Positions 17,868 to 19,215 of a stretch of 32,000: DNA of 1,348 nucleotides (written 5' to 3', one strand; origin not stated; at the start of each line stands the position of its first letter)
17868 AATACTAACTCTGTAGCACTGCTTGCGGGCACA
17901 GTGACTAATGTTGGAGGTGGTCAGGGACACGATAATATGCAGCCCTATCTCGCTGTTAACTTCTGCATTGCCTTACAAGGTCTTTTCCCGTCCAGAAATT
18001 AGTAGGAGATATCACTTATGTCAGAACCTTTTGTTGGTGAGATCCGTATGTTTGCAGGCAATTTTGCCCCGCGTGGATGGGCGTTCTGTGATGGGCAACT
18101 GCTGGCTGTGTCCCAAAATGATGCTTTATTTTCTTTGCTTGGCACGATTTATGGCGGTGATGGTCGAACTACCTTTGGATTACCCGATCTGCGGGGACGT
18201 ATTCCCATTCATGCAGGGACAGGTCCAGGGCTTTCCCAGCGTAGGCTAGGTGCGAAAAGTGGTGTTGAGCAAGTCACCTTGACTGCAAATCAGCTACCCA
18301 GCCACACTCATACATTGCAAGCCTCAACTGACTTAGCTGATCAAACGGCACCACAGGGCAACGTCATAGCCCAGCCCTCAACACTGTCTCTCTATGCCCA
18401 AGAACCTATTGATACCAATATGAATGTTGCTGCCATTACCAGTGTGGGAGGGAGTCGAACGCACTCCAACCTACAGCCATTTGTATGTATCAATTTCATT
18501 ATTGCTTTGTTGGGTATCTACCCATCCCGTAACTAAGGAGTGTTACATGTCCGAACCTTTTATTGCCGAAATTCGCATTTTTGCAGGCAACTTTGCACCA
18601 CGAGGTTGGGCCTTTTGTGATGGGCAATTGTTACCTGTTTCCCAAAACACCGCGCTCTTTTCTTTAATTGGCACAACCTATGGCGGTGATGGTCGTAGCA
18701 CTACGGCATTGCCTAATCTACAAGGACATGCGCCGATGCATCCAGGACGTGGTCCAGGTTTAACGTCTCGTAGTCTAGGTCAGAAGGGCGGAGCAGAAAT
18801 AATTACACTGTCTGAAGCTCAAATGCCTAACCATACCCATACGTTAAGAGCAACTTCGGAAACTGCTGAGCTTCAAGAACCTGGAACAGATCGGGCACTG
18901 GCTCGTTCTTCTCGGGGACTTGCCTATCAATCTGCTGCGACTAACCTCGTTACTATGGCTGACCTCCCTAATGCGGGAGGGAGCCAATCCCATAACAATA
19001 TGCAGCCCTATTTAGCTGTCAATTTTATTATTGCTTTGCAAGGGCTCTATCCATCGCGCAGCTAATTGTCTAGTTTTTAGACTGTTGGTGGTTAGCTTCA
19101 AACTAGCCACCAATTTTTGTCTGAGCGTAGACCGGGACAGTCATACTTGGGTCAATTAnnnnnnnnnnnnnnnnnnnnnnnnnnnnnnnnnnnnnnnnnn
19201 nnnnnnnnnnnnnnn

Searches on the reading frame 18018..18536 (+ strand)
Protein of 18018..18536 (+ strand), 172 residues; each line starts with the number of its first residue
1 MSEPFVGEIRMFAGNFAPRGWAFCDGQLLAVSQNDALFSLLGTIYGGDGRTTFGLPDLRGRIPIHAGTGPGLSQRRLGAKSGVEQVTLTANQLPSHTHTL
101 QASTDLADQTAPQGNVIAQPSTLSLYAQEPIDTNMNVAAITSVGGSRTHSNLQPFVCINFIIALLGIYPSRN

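Call 5: search_protein_families(library=pfam, proteins=[window:18018-18536:+], max_evalue=1)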
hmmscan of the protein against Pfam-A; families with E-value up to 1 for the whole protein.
window:18018-18536:+ (172 aa): 2 families
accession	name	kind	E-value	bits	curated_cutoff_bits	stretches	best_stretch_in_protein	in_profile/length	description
PF07484.17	Collar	-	2.1e-30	104.9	24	1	7-63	1-57/57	Phage Tail Collar Domain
PF21939.1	Gp10_C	-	0.00011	23.5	27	1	73-158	52-133/139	Baseplate structural protein Gp10, C-terminal domain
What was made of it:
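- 18018..18536 (+): Collar subunit 2 (orthology group 'G', N-terminus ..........). PF07484 E 2e-30 (call 5).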

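Call 27: search_solved_structures(query=window:18018-18536:+, max_evalue=1, show_alignments=2)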
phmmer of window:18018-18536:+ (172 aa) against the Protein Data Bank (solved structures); distinct sequences matched with E-value up to 1: 9.
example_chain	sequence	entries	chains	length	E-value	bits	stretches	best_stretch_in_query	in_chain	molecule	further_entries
8kec_A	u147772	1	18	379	1.4e-08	38.3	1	32-106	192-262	Long tail fiber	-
1ocy_A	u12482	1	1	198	1.2e-05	28.6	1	6-75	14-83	BACTERIOPHAGE T4 SHORT TAIL FIBRE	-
1pdi_A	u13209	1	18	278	1.9e-05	28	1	6-74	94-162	Short tail fiber protein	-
5iv5_O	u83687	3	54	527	0.00014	25.2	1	6-74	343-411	Short tail fiber protein gp12 | gp12, short tail fiber protein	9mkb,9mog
5lye_A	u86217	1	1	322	0.001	22.4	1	6-60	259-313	Gp12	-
9qgo_A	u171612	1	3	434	0.0048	20.2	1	7-29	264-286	Tail fiber protein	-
9cuy_c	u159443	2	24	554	0.043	17.1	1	6-51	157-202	Short tail fiber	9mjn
9ms9_H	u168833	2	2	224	0.41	13.9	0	40-75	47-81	RM5-16 Fab heavy chain | RM5-16 fan HC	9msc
6snc_B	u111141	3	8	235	0.47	13.7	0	39-97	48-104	LNO1 Heavy Chain | LN01 heavy chain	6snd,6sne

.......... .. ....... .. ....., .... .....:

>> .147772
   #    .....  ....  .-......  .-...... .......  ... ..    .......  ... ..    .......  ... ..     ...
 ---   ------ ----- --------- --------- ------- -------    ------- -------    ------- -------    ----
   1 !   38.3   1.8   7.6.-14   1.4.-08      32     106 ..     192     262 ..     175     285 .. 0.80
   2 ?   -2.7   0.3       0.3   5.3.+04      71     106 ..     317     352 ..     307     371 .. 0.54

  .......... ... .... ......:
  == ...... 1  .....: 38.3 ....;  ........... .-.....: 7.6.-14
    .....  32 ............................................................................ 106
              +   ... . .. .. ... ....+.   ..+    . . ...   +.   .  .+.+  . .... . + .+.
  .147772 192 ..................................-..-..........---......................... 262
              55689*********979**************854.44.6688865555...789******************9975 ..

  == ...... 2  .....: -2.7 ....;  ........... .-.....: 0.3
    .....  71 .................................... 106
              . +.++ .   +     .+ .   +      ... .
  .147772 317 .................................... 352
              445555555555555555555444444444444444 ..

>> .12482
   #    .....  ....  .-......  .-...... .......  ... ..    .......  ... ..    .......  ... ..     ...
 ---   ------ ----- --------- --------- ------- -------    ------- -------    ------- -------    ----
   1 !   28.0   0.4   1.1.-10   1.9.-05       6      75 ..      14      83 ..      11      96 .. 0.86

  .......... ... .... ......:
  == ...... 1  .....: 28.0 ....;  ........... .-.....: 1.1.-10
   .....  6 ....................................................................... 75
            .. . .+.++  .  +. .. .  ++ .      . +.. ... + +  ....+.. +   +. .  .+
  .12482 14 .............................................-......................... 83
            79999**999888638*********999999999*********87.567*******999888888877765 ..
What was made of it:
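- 18018..18536 (+): Sequence hits to T4 gp12 and to a long tail fibre in PDB (call 27).
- On Phage Tail Collar domain proteins (PF07484): Sequence hits to T4 gp12 (call 27).
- They are homologous to T4 gp12 (call 27).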

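Call 33: search_protein_families(library=ncbifam, proteins=[window:18018-18536:+], max_evalue=0.01)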
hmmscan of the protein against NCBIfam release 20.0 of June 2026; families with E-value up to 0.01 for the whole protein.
window:18018-18536:+ (172 aa): 0 families

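Call 37: search_protein_families(library=phrogs, proteins=[window:18018-18536:+], max_evalue=0.01)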
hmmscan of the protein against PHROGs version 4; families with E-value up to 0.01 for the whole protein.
window:18018-18536:+ (172 aa): 22 families
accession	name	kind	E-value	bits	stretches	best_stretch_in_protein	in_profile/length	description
phrog_9116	-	tail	6.7e-30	105.3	1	7-164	62-211/455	tail protein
phrog_8763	-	tail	2.6e-19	69.9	1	11-163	555-747/1024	tail protein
phrog_8469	-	tail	2.5e-14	54.3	1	16-102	143-199/303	tail fiber protein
phrog_2097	-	tail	4.8e-11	43.1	1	6-110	388-472/644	tail fiber protein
phrog_1858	-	tail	7.4e-10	38.4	1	3-126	137-252/1018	tail fiber protein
phrog_31611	-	tail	8.8e-09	36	1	31-108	191-264/385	tail collar protein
phrog_1800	-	tail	1.2e-08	35.4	1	6-162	392-543/545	tail collar fiber protein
phrog_19618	-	tail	3.1e-08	34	1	7-114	139-246/387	tail collar protein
phrog_25747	-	tail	6.6e-08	31.9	1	7-101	681-778/901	tail fiber protein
phrog_5795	-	tail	6.9e-06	25.6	1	6-161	394-539/968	tail protein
phrog_327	-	tail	9.1e-06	26.2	1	6-142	303-421/618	tail protein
phrog_24267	-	unknown function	1.2e-05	26.2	1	80-158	191-259/266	-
phrog_6256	-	tail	1.5e-05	25.3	1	6-110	291-373/686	tail fiber protein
phrog_910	-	tail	3.3e-05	24.3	1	6-154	338-485/497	tail collar fiber protein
phrog_523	-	tail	5.4e-05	23.1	1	4-61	486-534/673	tail collar fiber protein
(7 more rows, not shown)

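Call 61: search_protein_families(library=padloc, proteins=[window:18018-18536:+], max_evalue=0.01)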
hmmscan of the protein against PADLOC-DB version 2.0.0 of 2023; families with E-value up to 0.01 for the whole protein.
window:18018-18536:+ (172 aa): 0 families

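Call 76: search_dna_similar(query=window:18018-18536:+, collection=plasmids, mode=protein, max_evalue=1e-10, max_rows=60, rows=spread)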
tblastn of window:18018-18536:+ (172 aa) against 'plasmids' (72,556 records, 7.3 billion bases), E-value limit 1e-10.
Records with a match: 70; places in all: 151; records where one place covers at least 80% of the query: 59.
Best place of each record, by identity: 60-80% 6; <60% 64.
By first word of the organism name: Azospirillum 13; Aminobacter 6; Ensifer 6; Rhizobium 6; Aliiroseovarius 5; Deinococcus 5; Paenibacillus 3; Pseudoalteromonas 3; Tritonibacter 2; Polaromonas 2; and 19 more.
By predicted mobility (MOB-suite, as given by PLSDB): non-mobilizable 63; mobilizable 4; conjugative 3.
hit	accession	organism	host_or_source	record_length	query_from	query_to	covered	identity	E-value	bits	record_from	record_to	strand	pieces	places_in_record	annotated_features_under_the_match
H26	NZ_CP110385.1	Tritonibacter mobilis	-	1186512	1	172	100%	75.6%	5e-83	273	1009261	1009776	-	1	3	record has no annotation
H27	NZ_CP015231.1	Tritonibacter mobilis F1926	cell culture,seawater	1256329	1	172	100%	75.0%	1e-82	272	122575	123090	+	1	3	record has no annotation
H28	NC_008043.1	Ruegeria sp. TM1040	-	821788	1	172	100%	70.9%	5e-78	259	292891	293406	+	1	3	tail fiber protein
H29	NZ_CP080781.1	Aliiroseovarius crassostreae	-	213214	3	172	99%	58.2%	5e-60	207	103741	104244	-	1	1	tail fiber protein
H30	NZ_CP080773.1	Aliiroseovarius crassostreae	-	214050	3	172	99%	58.2%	5e-60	207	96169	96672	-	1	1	tail fiber protein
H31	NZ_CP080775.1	Aliiroseovarius crassostreae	-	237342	3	172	99%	58.2%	5e-60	207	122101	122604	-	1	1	tail fiber protein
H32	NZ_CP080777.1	Aliiroseovarius crassostreae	-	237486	3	172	99%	58.2%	5e-60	207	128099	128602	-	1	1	tail fiber protein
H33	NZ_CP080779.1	Aliiroseovarius crassostreae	-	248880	3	172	99%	58.2%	5e-60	207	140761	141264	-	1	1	tail fiber protein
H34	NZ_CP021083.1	Deinococcus ficus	Ficus religiosa L.,cell ...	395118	1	171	99%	56.4%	8e-58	201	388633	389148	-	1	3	tail fiber protein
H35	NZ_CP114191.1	Aminobacter sp. NyZ550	-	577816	1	170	99%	54.7%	2e-58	202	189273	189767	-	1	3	tail fiber protein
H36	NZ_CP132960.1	Aminobacter niigataensis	cell culture,sediment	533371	1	170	99%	54.7%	2e-58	202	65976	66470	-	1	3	tail fiber protein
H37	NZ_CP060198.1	Aminobacter sp. MDW-2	cell culture,soil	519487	1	170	99%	54.7%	2e-58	202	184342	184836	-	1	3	tail fiber protein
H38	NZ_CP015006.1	Aminobacter aminovorans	cell culture,soil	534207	1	170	99%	54.7%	2e-58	202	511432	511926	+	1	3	tail fiber protein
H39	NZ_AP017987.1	Aminobacter sp. SS-2016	Lotus japoicus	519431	1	170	99%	54.7%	3e-58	202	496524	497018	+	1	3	tail fiber protein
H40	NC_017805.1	Deinococcus gobiensis I-0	-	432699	3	172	99%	54.7%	3e-55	194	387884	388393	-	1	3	hypothetical protein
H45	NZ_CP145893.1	Paenibacillus amylolyticus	whole organism,soil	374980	1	171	99%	49.7%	1e-47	172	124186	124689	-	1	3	tail fiber protein | GNAT family N-acetyltransferase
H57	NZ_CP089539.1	Spirosoma oryzicola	Single cell,Surface layer of rice grains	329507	3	171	98%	44.9%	3e-42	156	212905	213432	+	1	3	tail fiber protein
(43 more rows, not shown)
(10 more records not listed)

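Call 77: get_annotated_region(hit=H45, flank=6000)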
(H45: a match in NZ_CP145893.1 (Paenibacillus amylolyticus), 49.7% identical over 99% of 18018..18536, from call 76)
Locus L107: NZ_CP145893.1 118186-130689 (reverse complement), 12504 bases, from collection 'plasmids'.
description: Paenibacillus amylolyticus strain Y5S-7 plasmid pY5S7-1, complete sequence
organism: Paenibacillus amylolyticus (NCBI taxid 1451)
taxonomy: Bacteria; Bacillota; Bacilli; Bacillales; Paenibacillaceae; Paenibacillus; Paenibacillus amylolyticus
host: -; source: whole organism,soil; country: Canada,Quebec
typing (MOB-suite, as given by PLSDB): non-mobilizable
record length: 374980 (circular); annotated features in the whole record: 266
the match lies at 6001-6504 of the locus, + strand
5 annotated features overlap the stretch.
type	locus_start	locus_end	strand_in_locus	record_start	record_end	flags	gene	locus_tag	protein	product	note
CDS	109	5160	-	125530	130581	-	-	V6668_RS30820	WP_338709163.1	Ig-like domain-containing protein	-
CDS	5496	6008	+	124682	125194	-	-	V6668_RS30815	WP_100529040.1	GNAT family N-acetyltransferase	-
CDS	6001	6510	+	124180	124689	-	-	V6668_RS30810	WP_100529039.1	tail fiber protein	-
CDS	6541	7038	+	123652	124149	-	-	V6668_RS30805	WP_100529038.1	tail fiber protein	-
CDS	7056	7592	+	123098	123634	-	-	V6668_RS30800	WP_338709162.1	tail fiber protein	-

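Call 78: get_annotated_region(hit=H34, flank=6000)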
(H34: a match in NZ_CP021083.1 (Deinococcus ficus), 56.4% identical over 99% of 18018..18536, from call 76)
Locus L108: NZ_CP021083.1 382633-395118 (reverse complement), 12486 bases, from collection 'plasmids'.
description: Deinococcus ficus strain CC-FR2-10 plasmid pDFI2, complete sequence
organism: Deinococcus ficus (NCBI taxid 317577)
taxonomy: Bacteria; Deinococcota; Deinococci; Deinococcales; Deinococcaceae; Deinococcus; Deinococcus ficus
host: -; source: Ficus religiosa L.,cell culture,rhizosphere,rhizosphere; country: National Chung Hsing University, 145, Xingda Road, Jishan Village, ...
typing (MOB-suite, as given by PLSDB): non-mobilizable; replicon rep_cluster_202
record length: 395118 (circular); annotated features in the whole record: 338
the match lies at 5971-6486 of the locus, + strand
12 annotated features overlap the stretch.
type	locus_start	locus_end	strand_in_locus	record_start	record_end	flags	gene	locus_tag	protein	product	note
CDS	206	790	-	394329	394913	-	-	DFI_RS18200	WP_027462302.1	hypothetical protein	-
CDS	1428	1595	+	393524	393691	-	-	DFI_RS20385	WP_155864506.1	hypothetical protein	-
CDS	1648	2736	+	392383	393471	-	-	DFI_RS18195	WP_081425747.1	hypothetical protein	-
CDS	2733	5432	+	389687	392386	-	-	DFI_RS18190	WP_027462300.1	hypothetical protein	-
CDS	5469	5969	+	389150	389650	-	-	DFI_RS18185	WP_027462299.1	tail fiber protein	-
CDS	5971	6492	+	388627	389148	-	-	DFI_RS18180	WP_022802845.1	tail fiber protein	-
CDS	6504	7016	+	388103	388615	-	-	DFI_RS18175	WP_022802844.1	tail fiber protein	-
CDS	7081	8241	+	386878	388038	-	-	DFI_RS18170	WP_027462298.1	ABC transporter substrate-binding protein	-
CDS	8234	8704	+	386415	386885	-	-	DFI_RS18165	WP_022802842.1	GNAT family N-acetyltransferase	-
CDS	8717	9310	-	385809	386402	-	-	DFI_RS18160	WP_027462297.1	TetR/AcrR family transcriptional regulator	GO:0006355 - regulation of DNA-templated transcription [Evidence IEA]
CDS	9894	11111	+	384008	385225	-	-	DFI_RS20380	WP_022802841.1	acyltransferase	-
CDS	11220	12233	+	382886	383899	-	-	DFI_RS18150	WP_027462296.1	hypothetical protein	-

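Call 79: get_annotated_region(hit=H57, flank=6000)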
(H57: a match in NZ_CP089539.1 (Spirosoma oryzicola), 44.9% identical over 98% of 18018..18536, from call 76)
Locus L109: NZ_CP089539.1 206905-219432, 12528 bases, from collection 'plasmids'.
description: Spirosoma oryzicola strain RHs26 plasmid unnamed1, complete sequence
organism: Spirosoma oryzicola (NCBI taxid 2898794)
taxonomy: Bacteria; Bacteroidota; Cytophagia; Cytophagales; Cytophagaceae; Spirosoma; Spirosoma oryzicola
host: -; source: Single cell,Surface layer of rice grains; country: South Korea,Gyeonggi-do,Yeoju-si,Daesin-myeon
typing (MOB-suite, as given by PLSDB): non-mobilizable
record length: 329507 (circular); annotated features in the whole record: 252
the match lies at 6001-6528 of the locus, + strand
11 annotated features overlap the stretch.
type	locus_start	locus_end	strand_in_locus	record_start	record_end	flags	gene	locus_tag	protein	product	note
CDS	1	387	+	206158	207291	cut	-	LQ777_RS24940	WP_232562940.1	efflux RND transporter periplasmic adaptor subunit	GO:0006810 - transport [Evidence IEA]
CDS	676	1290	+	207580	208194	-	wrbA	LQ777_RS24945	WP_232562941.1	NAD(P)H:quinone oxidoreductase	-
CDS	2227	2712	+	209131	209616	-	-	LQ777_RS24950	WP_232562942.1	hypothetical protein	-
CDS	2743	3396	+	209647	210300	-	-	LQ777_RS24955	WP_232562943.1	hypothetical protein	-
CDS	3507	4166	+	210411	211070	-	-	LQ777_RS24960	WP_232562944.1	histidine kinase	GO:0000160 - phosphorelay signal transduction system [Evidence IEA]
CDS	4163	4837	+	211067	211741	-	-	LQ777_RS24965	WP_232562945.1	response regulator transcription factor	GO:0000160 - phosphorelay signal transduction system [Evidence IEA]; GO:0006355 - regulation of DNA-templated ...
CDS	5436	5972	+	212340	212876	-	-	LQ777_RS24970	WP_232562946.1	tail fiber protein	-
CDS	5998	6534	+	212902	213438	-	-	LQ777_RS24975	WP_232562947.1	tail fiber protein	-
CDS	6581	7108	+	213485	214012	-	-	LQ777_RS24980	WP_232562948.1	tail fiber protein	-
CDS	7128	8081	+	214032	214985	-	-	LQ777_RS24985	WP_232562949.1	formyltransferase family protein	GO:0009058 - biosynthetic process [Evidence IEA]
CDS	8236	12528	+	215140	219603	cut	-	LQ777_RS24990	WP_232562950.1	cellulose binding domain-containing protein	GO:0005975 - carbohydrate metabolic process [Evidence IEA]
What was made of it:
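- Closest known: Bacterial and eukaryotic N-terminal acetyltransferases. Different: One Spirosoma cassette has a formyltransferase in its place (call 79).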

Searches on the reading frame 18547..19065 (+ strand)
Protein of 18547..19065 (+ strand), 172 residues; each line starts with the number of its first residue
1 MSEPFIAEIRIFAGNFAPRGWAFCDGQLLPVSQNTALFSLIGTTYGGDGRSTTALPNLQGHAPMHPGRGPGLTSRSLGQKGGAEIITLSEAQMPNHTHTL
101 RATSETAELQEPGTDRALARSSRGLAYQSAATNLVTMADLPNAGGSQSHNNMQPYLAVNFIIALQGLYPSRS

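Call 5: search_protein_families(library=pfam, proteins=[window:18547-19065:+], max_evalue=1)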
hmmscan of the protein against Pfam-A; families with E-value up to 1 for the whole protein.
window:18547-19065:+ (172 aa): 2 families
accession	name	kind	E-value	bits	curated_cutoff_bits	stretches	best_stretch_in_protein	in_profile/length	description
PF07484.17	Collar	-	3.8e-27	94.5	24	1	8-63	2-57/57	Phage Tail Collar Domain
PF21939.1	Gp10_C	-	0.0025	19.2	27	1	78-159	57-134/139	Baseplate structural protein Gp10, C-terminal domain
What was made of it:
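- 18547..19065 (+): Collar subunit 3 (orthology group 'A', N-terminus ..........). PF07484 E 4e-27 (call 5).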

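Call 33: search_protein_families(library=ncbifam, proteins=[window:18547-19065:+], max_evalue=0.01)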
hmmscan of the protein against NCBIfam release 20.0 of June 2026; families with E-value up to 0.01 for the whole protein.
window:18547-19065:+ (172 aa): 0 families

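Call 37: search_protein_families(library=phrogs, proteins=[window:18547-19065:+], max_evalue=0.01)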
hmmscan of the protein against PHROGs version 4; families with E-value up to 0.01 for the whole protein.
window:18547-19065:+ (172 aa): 15 families
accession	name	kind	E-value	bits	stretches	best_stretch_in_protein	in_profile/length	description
phrog_9116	-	tail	2.7e-27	96.7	1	7-164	62-211/455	tail protein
phrog_8763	-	tail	4.8e-20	72.3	1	15-164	559-748/1024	tail protein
phrog_8469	-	tail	7.7e-13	49.4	2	16-116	143-213/303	tail fiber protein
phrog_24267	-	unknown function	3e-08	34.6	1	76-158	187-259/266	-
phrog_31611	-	tail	7.4e-08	32.9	1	33-115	193-271/385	tail collar protein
phrog_2097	-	tail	2.1e-07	31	1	12-155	394-497/644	tail fiber protein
phrog_19618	-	tail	1.1e-06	28.9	1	9-100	141-221/387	tail collar protein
phrog_5795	-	tail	4.5e-06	26.2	1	18-162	408-540/968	tail protein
phrog_25747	-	tail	7.3e-06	25.2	1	9-144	683-820/901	tail fiber protein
phrog_1858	-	tail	2.5e-05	23.4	1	8-162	142-291/1018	tail fiber protein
phrog_1800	-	tail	5.3e-05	23.3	1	8-162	394-543/545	tail collar fiber protein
phrog_5717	-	tail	0.00025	20.4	1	73-159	1042-1144/1150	tail protein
phrog_6256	-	tail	0.0022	18.1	1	11-109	296-372/686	tail fiber protein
phrog_4924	-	tail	0.0039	16.1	1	20-50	595-625/1022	short tail fiber protein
phrog_4591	-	tail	0.0044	17.5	1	18-56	29-61/429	short tail fiber protein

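Call 61: search_protein_families(library=padloc, proteins=[window:18547-19065:+], max_evalue=0.01)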
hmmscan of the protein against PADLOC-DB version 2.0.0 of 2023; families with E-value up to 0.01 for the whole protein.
window:18547-19065:+ (172 aa): 0 families
